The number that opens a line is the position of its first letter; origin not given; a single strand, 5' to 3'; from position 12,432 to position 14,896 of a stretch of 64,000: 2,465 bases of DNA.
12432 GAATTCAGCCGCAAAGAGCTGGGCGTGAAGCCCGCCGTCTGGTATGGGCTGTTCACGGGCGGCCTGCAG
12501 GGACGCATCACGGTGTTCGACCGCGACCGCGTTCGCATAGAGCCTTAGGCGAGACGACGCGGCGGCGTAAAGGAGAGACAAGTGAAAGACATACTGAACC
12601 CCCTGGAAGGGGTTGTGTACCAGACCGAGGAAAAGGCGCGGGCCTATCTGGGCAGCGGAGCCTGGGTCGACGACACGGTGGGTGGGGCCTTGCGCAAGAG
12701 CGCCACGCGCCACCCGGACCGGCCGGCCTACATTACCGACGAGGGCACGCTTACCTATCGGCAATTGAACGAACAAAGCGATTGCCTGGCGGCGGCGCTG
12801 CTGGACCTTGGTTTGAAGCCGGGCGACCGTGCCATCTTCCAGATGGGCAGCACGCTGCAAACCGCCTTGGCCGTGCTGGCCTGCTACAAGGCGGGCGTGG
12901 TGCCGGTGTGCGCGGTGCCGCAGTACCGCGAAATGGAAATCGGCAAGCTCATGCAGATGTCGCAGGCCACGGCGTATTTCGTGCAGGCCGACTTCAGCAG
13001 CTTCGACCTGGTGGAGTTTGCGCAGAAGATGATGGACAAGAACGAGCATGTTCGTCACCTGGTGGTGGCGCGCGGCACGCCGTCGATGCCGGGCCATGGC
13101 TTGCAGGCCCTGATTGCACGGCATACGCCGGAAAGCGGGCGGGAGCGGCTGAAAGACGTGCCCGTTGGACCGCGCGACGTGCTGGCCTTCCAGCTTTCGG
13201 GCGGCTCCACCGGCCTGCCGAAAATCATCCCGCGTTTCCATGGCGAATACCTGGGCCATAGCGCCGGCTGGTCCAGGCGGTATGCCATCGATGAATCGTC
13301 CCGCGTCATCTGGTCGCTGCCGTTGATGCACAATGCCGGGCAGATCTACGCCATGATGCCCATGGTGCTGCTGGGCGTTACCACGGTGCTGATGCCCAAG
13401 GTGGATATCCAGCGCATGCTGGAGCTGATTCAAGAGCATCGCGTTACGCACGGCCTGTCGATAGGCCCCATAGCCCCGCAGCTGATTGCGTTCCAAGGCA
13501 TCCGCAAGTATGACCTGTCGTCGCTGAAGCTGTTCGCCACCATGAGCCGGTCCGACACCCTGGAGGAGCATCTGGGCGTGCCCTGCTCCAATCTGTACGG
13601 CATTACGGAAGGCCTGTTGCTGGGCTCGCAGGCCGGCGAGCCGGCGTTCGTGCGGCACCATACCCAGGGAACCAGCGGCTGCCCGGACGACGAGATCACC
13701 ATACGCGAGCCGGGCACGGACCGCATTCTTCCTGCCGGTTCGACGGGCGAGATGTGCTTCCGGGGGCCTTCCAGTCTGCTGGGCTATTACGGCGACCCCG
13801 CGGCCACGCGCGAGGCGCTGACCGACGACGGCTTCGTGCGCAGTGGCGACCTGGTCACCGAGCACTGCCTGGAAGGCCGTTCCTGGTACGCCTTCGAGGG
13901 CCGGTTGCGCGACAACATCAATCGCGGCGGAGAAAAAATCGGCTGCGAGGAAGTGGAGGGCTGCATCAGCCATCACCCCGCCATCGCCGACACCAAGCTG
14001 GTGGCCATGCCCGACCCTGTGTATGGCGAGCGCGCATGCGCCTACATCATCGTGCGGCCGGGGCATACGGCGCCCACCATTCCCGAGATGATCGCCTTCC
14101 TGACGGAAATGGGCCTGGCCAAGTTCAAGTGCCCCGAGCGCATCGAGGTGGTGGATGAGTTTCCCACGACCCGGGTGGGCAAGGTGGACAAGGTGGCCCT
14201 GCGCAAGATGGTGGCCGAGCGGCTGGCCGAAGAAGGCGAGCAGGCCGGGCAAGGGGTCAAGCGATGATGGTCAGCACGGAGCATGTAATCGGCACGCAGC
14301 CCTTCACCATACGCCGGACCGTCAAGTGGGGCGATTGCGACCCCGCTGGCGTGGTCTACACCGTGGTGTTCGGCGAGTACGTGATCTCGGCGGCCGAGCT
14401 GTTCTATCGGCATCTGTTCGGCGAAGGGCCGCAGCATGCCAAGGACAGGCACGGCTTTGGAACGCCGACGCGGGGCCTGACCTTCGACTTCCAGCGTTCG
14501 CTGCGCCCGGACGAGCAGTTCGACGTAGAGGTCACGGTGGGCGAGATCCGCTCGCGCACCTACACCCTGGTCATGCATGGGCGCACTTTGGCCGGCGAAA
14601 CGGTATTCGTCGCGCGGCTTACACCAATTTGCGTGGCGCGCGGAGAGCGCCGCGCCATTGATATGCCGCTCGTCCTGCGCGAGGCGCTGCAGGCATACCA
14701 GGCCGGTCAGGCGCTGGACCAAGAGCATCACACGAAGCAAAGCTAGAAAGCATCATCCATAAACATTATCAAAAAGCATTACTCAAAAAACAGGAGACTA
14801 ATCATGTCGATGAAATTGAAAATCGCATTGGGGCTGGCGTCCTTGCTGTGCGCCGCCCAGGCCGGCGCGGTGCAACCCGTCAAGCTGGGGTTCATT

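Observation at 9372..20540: TetR-controlled aryl-acid activation, CoA-thioester hydroxylation and thioesterase cluster with a dedicated ABC importer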

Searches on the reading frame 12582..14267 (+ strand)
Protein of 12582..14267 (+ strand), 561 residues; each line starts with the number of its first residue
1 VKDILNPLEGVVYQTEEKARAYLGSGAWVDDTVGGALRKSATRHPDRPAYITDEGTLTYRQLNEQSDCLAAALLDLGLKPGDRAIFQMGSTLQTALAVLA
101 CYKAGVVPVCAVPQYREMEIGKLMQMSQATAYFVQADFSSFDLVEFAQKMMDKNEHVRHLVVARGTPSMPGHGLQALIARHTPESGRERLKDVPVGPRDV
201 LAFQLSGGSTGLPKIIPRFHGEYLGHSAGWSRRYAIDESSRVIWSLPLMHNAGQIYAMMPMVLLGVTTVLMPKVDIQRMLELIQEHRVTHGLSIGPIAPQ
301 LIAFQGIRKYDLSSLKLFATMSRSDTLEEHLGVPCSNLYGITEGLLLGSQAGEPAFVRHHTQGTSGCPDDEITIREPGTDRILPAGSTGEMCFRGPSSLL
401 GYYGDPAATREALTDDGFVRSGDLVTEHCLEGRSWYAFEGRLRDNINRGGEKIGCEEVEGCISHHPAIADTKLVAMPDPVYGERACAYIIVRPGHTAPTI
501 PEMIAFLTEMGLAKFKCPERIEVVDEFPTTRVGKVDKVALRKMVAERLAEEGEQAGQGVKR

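Call 5: search_protein_families(library=pfam, proteins=[window:12582-14267:+])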
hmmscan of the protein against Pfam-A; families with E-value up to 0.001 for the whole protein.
window:12582-14267:+ (561 aa): 2 families
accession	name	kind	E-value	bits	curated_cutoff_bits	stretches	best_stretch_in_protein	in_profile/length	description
PF00501.34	AMP-binding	-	2.2e-62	211.5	29.9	1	38-403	2-384/384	AMP-binding enzyme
PF13193.12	AMP-binding_C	-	1.6e-13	51.8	24.5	1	457-534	1-76/76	AMP-binding enzyme C-terminal domain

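Call 6: search_protein_families(library=ncbifam, proteins=[window:12582-14267:+])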
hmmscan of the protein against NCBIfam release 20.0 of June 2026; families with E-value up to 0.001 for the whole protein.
window:12582-14267:+ (561 aa): 98 families (the best 25 are shown)
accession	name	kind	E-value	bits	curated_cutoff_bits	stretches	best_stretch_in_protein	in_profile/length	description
TIGR02275.1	DHB_AMP_lig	equivalog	1.3e-99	333.9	723.55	1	16-541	8-526/526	(2,3-dihydroxybenzoyl)adenylate synthase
NF008192.1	PRK10946.1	equivalog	3.3e-87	293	783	1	15-547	8-532/534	(2,3-dihydroxybenzoyl)adenylate synthase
NF004758.0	PRK06087.1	equivalog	6.1e-79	265.9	736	1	16-553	9-544/548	medium-chain fatty-acid--CoA ligase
NF004837.0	PRK06187.1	subfamily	9.1e-69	232.1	476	1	32-547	9-525/531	long-chain-fatty-acid--CoA ligase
NF004814.0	PRK06164.1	equivalog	2.1e-68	231.2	677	1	37-551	16-537/540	acyl-CoA synthetase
NF006182.0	PRK08316.1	subfamily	9.3e-62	209.2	663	1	30-546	10-519/523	fatty acyl-CoA synthetase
NF009233.0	PRK12583.1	subfamily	5.6e-61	206.6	832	1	29-550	16-556/558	fatty acid CoA ligase family protein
TIGR03208.1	cyc_hxne_CoA_lg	equivalog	4.7e-59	200.5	792.3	1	18-541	9-537/538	cyclohexanecarboxylate-CoA ligase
NF006181.0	PRK08314.1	subfamily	1.1e-56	192.3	705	1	36-542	29-552/563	long-chain-fatty-acid--CoA ligase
NF005801.1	PRK07656.1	equivalog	4.5e-56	190.5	657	1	32-541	2-500/500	FadD3 family acyl-CoA ligase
NF005676.0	PRK07470.1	equivalog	6.9e-55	186.6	774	1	36-548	25-533/544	acyl-CoA synthetase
NF005863.0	PRK07798.1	subfamily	8.6e-51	173.1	543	1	33-550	6-537/540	acyl-CoA synthetase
NF004822.0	PRK06178.1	equivalog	7.4e-50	170.1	782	1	32-545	38-568/571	acyl-CoA synthetase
NF004511.1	PRK05852.1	equivalog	3.2e-48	164.6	650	2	324-543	291-503/505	FadD7 family fatty acid--CoA ligase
NF005702.0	PRK07514.1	subfamily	5.3e-48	163.6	558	1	37-546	9-502/506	malonyl-CoA synthase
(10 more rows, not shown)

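Call 11: find_related_loci(query=window:12582-14267:+, collection=genome_contigs, flank=10000)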
Query window:12582-14267:+ (561 aa) in genome_contigs; peptide patterns used: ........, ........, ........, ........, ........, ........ (x = any residue, [..] = any of these).
156 stretches matched a pattern; 111 encode a relative of the query (tblastn E <= 1e-3); the best 80 are kept; 80 distinct loci.
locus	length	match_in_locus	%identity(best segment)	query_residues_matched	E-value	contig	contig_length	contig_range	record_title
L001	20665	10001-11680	96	1-560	0e+0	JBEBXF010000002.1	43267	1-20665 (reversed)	MAG: Eoetvoesiella caeni isolate T2.bin.46 NODE_2478_length_43267_cov_6.406091, whole genome shotgun sequence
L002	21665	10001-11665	83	1-555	0e+0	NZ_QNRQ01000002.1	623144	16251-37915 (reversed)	Eoetvoesiella caeni strain DSM 25520 Ga0244558_102, whole genome shotgun sequence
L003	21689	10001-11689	72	1-557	0e+0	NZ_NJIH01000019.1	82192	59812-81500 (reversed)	Candidimonas nitroreducens strain SC-089 Scaffold16_1, whole genome shotgun sequence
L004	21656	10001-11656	63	4-555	0e+0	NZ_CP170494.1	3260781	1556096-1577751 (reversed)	Neopusillimonas maritima strain KCTC 62121 chromosome, complete genome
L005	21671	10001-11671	63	1-556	0e+0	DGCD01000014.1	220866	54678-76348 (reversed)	MAG TPA_asm: Pusillimonas sp. UBA3987 UBA3987_contig_603, whole genome shotgun sequence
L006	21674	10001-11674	62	1-560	0e+0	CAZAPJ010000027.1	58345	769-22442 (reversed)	MAG TPA_asm: uncultured Hydrogenophaga sp. isolate binchicken_co179_40 genome assembly, contig: NODE_1710_length_58345_c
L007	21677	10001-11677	62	1-560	0e+0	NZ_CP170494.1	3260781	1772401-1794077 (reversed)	Neopusillimonas maritima strain KCTC 62121 chromosome, complete genome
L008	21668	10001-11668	62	4-555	0e+0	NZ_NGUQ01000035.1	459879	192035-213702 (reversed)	Pandoraea sp. PE-S2T-3 contig00035, whole genome shotgun sequence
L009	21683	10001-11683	62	1-551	0e+0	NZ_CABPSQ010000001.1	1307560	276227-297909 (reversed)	Pandoraea captiosa strain LMG 31118, whole genome shotgun sequence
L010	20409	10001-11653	61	1-551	0e+0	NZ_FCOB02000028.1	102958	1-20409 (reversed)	Caballeronia ptereochthonis isolate LMG 29326 contig000028, whole genome shotgun sequence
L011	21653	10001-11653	62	1-551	0e+0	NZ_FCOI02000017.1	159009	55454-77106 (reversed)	Caballeronia temeraria isolate LMG 29319 contig000017, whole genome shotgun sequence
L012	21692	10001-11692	62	1-557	0e+0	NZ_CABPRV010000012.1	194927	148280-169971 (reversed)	Pandoraea capi strain LMG 20602, whole genome shotgun sequence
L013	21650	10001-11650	63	1-550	0e+0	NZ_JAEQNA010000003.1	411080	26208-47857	Ramlibacter aurantiacus strain AW1 contig3, whole genome shotgun sequence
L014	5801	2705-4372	63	1-559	0e+0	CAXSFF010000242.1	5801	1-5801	MAG: uncultured Acetobacteraceae bacterium isolate private_VT22_metawrap_bin.10 genome assembly, contig: private_VT22_me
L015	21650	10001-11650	63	1-551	0e+0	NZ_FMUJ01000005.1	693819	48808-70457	Variovorax sp. EL159, whole genome shotgun sequence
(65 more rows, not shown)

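Call 20: search_solved_structures(query=window:12582-14267:+, max_evalue=1e-30, show_alignments=2)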
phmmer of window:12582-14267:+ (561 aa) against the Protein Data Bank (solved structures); distinct sequences matched with E-value up to 1e-30: 27.
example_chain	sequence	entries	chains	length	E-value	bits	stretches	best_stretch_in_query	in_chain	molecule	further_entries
5wm2_A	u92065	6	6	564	8.3e-84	285.6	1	8-551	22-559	Salicylate-AMP ligase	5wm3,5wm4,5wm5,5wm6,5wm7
7tyb_A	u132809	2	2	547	1.9e-83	284.4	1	19-547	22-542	Pyochelin biosynthesis protein PchD | Pyochelin biosynthesis salicyl-AMP ligase PchD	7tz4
1md9_A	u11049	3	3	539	7.3e-83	282.5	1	10-549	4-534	2,3-dihydroxybenzoate-AMP ligase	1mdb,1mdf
6e8o_A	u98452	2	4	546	1.3e-78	268.5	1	13-548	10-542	2,3-dihydroxybenzoate-AMP ligase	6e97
3rg2_A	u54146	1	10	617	5.9e-75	256.4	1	15-549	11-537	Enterobactin synthase component E (entE), 2,3-dihydro-2,3-dihydroxybenzoate synthetase, is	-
4iz6_A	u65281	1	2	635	6.4e-75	256.2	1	15-549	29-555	Enterobactin synthase component E, Isochorismatase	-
6iyk_A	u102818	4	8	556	2.3e-74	254.4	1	15-549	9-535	2,3-dihydroxybenzoate-AMP ligase component of enterobactin synthase multienzyme complex | Enterobactin synthase component E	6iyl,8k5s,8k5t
5kei_A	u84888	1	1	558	1.6e-67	231.8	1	15-542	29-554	2,3-dihydroxybenzoate-AMP ligase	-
3o82_A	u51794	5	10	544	5.2e-62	213.6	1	14-544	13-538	Peptide arylation enzyme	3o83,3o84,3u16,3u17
9my6_B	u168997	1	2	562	1.1e-61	212.6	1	14-544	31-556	(2,3-dihydroxybenzoyl)adenylate synthase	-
9my5_B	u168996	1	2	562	1.1e-61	212.6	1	14-544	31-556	(2,3-dihydroxybenzoyl)adenylate synthase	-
9my7_B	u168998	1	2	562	2.6e-61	211.3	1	14-544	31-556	(2,3-dihydroxybenzoyl)adenylate synthase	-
9bhy_A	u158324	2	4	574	1.4e-50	175.9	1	15-538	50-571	2,3-dihydroxybenzoate-AMP ligase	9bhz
8weu_A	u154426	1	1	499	3.5e-37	131.7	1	184-542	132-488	Fatty-acyl-CoA synthase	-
8wev_A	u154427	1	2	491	4.4e-37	131.3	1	185-542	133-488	Feruloyl-CoA Synthetase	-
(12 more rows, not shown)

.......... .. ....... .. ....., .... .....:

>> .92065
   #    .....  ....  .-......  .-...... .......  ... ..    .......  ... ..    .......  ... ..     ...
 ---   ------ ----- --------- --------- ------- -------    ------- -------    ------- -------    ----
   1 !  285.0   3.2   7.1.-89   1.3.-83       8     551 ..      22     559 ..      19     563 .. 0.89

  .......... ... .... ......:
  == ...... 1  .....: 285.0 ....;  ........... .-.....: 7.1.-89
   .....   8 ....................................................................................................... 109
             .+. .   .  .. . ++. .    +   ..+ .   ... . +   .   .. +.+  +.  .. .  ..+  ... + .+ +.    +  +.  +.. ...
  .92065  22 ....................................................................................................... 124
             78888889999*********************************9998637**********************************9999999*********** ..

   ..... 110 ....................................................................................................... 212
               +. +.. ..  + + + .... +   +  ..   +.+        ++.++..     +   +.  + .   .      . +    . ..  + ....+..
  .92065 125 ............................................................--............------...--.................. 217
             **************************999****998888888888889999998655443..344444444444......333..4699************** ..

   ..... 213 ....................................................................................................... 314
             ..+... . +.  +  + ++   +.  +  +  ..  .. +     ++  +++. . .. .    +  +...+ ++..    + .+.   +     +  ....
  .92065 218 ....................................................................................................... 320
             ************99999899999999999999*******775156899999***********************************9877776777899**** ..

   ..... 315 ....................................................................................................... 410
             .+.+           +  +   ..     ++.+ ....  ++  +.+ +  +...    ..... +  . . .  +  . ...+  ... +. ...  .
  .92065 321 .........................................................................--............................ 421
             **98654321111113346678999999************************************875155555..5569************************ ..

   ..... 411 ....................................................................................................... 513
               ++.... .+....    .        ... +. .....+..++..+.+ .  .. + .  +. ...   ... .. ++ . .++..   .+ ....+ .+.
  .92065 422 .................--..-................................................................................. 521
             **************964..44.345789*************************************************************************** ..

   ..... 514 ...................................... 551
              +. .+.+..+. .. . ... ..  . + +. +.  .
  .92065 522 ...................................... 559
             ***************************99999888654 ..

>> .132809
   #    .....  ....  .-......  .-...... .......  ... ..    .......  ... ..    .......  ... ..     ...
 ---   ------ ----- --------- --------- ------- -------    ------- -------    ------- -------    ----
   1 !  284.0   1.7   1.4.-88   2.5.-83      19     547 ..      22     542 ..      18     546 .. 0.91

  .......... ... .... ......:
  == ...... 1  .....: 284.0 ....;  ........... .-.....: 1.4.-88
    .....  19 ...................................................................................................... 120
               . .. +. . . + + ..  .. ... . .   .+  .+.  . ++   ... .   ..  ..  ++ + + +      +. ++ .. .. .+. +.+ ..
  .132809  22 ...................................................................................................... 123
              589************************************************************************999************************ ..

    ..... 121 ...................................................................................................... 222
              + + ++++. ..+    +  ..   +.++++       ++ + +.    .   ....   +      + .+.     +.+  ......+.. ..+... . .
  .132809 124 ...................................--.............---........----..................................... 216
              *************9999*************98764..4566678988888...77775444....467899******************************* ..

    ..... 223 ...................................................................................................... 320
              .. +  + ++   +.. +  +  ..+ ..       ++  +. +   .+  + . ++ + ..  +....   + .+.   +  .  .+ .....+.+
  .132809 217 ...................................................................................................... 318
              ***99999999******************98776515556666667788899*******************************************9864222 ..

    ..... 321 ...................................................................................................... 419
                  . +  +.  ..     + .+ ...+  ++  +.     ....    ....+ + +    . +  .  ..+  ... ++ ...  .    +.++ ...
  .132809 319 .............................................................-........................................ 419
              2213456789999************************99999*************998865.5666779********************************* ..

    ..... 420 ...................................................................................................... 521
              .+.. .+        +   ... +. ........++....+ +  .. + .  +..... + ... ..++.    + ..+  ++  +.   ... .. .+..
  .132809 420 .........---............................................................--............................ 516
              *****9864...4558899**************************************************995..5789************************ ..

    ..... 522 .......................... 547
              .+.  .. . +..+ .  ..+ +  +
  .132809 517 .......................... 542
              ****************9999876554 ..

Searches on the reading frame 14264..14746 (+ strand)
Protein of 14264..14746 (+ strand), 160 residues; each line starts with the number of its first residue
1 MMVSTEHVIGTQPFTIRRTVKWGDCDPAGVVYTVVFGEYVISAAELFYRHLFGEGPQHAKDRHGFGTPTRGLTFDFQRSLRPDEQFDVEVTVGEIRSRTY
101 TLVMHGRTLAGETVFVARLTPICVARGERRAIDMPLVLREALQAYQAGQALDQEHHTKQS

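Call 5: search_protein_families(library=pfam, proteins=[window:14264-14746:+])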
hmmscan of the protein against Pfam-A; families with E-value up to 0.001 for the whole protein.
window:14264-14746:+ (160 aa): 1 family
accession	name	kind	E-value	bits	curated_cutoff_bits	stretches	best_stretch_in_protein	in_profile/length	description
PF13279.12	4HBT_2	-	2.5e-13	51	25.5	1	20-142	1-122/122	Thioesterase-like superfamily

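Call 6: search_protein_families(library=ncbifam, proteins=[window:14264-14746:+])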
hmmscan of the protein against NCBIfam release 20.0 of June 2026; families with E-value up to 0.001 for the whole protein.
window:14264-14746:+ (160 aa): 2 families
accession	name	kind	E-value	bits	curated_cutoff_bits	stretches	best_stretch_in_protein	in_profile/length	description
TIGR02799.1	thio_ybgC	equivalog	2.7e-05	24.5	141.35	1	15-140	2-125/126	tol-pal system-associated acyl-CoA thioesterase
TIGR00051.1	TIGR00051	subfamily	0.00019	21.7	68.7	1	19-133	3-115/117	YbgC/FadM family acyl-CoA thioesterase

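Call 30: search_solved_structures(query=window:14264-14746:+, max_evalue=0.1, show_alignments=2)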
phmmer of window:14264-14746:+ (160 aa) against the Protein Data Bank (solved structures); distinct sequences matched with E-value up to 0.1: 4.
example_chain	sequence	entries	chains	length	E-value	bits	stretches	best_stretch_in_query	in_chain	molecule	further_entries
2oaf_A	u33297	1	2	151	2.2e-06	31.3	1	19-135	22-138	Thioesterase superfamily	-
1bvq_A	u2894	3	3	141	2.3e-05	27.9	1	14-135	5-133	PROTEIN (4-HYDROXYBENZOYL COA THIOESTERASE) | 4-hydroxybenzoyl-CoA Thioesterase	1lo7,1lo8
1lo9_A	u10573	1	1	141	0.00012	25.7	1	14-135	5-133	4-hydroxybenzoyl-CoA Thioesterase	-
1z54_A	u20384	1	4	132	0.061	16.9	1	17-107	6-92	probable thioesterase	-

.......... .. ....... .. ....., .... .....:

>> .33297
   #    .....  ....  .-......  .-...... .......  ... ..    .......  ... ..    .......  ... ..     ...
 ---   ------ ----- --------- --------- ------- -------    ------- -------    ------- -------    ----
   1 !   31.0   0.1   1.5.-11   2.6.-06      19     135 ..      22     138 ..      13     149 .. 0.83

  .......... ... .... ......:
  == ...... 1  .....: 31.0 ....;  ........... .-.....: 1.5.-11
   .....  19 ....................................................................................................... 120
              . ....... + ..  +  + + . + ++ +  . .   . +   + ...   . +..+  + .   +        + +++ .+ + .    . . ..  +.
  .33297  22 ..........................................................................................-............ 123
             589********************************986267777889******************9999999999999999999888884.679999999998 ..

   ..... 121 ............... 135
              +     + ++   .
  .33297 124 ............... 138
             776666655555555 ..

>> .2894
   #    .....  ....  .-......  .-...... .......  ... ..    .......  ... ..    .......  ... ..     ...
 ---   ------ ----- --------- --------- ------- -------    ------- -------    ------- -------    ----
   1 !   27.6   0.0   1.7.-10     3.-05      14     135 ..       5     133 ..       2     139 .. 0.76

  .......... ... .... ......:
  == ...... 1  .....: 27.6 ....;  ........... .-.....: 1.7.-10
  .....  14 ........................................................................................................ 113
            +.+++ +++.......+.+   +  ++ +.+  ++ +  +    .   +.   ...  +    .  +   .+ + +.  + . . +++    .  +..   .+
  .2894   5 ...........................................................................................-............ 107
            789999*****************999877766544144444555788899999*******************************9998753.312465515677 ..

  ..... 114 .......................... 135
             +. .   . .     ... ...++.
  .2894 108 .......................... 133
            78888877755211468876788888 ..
